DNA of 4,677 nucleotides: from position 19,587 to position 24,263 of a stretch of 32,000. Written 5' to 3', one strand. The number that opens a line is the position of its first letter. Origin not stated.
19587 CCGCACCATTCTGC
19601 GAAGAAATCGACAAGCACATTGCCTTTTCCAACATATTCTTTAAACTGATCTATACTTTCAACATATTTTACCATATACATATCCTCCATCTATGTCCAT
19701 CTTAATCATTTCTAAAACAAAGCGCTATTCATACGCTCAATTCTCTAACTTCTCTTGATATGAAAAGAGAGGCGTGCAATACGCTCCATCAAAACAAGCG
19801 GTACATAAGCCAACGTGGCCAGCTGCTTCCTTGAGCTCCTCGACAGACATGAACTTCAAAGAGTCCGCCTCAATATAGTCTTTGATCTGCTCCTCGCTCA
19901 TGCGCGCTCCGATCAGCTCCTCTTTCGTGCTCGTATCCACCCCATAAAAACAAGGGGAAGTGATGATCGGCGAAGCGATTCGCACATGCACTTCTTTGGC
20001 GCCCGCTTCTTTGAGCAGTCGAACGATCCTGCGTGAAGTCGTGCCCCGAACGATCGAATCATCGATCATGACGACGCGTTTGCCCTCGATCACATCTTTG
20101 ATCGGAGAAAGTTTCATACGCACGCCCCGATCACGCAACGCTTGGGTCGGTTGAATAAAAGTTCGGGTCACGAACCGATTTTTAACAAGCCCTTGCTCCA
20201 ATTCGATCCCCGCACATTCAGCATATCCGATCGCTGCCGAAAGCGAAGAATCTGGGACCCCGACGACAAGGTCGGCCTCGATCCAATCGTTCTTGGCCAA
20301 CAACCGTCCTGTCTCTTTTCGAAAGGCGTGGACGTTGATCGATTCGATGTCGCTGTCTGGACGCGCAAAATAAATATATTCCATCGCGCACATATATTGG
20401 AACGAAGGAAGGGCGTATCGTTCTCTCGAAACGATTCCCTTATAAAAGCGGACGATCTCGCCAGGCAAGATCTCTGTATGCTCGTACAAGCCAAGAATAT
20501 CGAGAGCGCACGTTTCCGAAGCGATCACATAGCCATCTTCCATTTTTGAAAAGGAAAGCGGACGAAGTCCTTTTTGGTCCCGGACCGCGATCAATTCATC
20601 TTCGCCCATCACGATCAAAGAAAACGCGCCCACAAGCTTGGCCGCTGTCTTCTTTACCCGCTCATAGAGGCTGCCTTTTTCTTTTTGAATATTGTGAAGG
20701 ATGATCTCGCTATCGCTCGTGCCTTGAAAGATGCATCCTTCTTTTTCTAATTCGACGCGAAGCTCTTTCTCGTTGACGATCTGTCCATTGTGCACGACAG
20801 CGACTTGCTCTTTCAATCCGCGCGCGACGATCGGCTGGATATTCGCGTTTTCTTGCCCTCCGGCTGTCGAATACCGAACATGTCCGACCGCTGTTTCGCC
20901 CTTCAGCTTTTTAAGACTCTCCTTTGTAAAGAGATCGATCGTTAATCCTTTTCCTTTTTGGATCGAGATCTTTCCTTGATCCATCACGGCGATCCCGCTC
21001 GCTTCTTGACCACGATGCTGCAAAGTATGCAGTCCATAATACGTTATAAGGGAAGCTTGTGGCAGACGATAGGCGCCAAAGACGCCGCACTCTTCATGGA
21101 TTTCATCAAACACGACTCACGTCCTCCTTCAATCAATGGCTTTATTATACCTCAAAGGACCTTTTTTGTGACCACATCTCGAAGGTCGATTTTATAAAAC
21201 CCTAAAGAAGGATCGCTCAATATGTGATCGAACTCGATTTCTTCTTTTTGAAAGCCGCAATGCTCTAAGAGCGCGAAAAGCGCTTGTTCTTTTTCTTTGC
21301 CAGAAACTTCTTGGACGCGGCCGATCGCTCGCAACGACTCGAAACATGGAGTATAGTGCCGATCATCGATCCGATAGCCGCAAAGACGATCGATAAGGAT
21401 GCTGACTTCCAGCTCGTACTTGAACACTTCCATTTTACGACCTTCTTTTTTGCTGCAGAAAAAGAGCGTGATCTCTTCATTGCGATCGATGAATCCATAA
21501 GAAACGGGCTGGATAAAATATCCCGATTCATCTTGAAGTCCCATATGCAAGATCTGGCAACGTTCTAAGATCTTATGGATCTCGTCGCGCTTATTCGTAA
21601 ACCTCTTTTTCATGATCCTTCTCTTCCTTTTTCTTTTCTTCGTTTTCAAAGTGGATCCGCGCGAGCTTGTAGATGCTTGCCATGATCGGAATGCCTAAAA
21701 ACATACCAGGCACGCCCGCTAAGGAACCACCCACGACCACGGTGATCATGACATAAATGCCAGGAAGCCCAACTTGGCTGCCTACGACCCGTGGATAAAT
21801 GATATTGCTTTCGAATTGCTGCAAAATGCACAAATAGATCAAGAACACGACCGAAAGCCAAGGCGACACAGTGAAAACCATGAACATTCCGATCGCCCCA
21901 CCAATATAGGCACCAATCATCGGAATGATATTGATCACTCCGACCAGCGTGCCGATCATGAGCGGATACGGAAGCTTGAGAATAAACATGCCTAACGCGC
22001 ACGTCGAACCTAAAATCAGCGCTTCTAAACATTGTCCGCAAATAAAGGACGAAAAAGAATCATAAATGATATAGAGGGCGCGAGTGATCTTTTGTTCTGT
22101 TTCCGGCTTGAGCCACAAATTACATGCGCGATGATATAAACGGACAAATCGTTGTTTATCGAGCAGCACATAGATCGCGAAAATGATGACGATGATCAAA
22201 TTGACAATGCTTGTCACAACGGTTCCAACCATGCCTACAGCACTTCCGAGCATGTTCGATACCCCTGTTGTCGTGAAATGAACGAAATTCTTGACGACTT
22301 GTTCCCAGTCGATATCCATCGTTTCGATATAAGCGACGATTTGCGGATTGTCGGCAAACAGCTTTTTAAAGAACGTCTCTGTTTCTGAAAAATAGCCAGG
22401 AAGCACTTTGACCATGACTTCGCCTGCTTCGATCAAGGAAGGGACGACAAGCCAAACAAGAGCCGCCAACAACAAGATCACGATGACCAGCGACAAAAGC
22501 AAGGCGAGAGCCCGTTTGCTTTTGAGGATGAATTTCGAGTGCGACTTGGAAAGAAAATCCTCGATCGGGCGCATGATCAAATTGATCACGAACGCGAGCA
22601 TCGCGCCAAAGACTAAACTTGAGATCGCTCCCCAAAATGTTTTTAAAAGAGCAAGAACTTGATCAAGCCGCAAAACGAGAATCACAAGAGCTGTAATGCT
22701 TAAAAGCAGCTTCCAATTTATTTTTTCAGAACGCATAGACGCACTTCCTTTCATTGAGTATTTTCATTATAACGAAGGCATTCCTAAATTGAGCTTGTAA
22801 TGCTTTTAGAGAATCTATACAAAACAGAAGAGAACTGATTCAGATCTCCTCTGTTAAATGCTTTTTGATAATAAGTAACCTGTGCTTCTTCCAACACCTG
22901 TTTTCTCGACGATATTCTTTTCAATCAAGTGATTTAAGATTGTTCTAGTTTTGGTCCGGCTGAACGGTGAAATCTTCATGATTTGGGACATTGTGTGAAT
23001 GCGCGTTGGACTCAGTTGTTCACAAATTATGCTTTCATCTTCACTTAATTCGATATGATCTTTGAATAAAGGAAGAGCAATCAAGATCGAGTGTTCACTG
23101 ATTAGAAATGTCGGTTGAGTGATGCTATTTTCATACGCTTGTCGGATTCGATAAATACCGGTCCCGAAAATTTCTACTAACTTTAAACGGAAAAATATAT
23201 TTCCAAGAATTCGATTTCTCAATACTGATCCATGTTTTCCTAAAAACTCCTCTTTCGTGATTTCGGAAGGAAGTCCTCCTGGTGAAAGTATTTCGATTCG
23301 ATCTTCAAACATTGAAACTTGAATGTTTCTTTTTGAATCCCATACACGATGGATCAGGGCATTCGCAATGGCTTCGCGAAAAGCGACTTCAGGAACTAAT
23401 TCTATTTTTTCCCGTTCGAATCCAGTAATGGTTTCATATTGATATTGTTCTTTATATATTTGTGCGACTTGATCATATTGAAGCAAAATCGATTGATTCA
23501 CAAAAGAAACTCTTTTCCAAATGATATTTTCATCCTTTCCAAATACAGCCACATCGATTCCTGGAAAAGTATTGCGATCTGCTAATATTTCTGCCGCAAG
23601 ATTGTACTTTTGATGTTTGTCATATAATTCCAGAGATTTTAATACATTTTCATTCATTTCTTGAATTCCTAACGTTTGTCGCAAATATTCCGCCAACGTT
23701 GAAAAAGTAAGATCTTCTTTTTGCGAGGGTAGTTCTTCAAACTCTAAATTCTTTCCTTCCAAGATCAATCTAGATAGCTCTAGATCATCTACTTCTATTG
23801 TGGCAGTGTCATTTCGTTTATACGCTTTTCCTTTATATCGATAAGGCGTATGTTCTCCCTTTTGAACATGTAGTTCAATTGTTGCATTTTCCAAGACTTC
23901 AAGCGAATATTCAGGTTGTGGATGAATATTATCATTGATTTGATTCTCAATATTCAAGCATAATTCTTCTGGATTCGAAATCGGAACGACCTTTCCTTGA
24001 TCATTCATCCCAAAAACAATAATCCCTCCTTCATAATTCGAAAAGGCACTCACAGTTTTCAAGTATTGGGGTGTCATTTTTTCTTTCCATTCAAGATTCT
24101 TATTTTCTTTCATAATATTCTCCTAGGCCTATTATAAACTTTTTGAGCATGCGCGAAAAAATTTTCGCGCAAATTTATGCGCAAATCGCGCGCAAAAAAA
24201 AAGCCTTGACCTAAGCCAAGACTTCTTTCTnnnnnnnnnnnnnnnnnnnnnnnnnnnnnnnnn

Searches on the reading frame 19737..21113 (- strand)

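Call 12: search_protein_families(library=pfam, proteins=[window:19737-21113:-])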
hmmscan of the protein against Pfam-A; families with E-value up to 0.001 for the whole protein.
window:19737-21113:- (458 aa): 4 families
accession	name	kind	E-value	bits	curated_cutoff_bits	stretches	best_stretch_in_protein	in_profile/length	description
PF13537.11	GATase_7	-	8.3e-22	77.9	25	1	87-204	8-121/123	Glutamine amidotransferase domain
PF13522.11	GATase_6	-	1.5e-21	77.2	27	1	71-200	9-130/130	Glutamine amidotransferase domain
PF00156.33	Pribosyltran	-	2.3e-07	30.7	26.3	1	275-377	25-120/158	Phosphoribosyl transferase domain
PF13230.11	GATase_4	-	0.00043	19.8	23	1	69-150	66-145/272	Glutamine amidotransferases class-II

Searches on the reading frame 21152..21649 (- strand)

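Call 12: search_protein_families(library=pfam, proteins=[window:21152-21649:-])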
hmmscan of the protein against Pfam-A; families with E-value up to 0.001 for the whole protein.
window:21152-21649:- (165 aa): 1 family
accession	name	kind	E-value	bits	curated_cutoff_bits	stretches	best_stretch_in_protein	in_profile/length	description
PF12900.13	Pyridox_ox_2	-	1.8e-11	44.6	27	1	21-131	2-107/140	Pyridoxamine 5'-phosphate oxidase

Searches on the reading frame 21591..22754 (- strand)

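Call 12: search_protein_families(library=pfam, proteins=[window:21591-22754:-])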
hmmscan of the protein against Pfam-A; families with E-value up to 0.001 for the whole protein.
window:21591-22754:- (387 aa): 1 family
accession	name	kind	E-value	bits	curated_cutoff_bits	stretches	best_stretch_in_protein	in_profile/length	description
PF01594.21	AI-2E_transport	-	4.4e-47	161.3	34.3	1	34-363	8-321/327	AI-2E family transporter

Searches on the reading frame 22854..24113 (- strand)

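Call 12: search_protein_families(library=pfam, proteins=[window:22854-24113:-])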
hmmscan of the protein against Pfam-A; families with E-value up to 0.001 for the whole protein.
window:22854-24113:- (419 aa): 2 families
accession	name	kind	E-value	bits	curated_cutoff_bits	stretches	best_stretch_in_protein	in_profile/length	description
PF04326.19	SLFN_AlbA_2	-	1.4e-18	67.9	25.3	1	3-106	1-115/118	Schlafen, AlbA_2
PF13749.12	HATPase_c_4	-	1.4e-18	67.1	26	1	263-340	3-82/89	Putative ATP-dependent DNA helicase recG C-terminal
